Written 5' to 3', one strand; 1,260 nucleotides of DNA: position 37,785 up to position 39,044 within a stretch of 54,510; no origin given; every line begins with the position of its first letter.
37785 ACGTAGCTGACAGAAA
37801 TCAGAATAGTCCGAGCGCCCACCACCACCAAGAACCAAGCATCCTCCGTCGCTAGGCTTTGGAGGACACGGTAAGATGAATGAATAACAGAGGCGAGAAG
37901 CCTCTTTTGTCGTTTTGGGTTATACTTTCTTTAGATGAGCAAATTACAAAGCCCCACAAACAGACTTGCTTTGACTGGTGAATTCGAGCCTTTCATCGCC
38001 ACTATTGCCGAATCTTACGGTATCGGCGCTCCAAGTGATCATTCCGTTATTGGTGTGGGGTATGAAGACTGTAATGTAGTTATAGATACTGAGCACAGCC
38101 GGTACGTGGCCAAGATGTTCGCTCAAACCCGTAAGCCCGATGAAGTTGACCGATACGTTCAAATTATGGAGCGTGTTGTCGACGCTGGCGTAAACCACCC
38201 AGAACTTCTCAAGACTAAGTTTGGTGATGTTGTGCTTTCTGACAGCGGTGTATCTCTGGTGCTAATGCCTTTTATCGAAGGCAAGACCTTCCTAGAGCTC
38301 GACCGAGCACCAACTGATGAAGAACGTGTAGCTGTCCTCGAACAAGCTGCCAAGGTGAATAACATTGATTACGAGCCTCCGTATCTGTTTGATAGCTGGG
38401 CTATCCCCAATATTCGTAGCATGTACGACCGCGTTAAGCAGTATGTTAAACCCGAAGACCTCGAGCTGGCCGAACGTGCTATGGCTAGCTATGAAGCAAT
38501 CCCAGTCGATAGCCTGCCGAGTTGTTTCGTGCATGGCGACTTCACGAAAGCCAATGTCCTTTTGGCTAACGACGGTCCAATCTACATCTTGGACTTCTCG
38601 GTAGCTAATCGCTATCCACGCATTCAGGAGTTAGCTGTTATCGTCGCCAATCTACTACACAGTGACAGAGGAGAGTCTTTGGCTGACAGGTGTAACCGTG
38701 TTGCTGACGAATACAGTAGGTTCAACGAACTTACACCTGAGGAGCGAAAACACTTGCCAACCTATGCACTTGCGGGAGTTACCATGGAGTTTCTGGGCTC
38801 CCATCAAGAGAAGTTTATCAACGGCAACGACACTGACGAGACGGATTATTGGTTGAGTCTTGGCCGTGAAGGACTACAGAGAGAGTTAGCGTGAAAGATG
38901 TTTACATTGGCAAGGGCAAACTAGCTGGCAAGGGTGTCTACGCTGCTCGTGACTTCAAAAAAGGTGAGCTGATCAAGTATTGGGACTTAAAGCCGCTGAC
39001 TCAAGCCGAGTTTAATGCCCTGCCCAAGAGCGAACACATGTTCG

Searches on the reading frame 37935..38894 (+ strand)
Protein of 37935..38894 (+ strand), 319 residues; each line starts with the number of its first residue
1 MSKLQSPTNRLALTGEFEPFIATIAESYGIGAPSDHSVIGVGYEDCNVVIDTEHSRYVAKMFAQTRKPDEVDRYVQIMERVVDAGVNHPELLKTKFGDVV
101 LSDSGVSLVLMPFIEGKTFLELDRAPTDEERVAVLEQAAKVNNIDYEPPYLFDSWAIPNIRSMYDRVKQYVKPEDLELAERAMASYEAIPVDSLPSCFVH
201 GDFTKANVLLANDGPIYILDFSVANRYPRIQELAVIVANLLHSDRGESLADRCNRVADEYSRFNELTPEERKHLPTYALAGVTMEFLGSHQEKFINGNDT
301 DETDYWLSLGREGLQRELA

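Call 68: search_protein_families(library=pfam, proteins=[window:37935-38894:+], max_evalue=0.01)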
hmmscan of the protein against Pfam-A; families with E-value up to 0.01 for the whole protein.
window:37935-38894:+ (319 aa): 3 families
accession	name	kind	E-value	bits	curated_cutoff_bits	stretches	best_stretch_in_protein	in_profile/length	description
PF01636.29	APH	-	2.8e-21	76.8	23.2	1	38-257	4-229/239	Phosphotransferase enzyme family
PF19974.5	TCAD9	-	0.0018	17.9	40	1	191-247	292-344/429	Ternary complex associated domain 9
PF01163.29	RIO1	-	0.0074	16.4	22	0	197-222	125-149/187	RIO domain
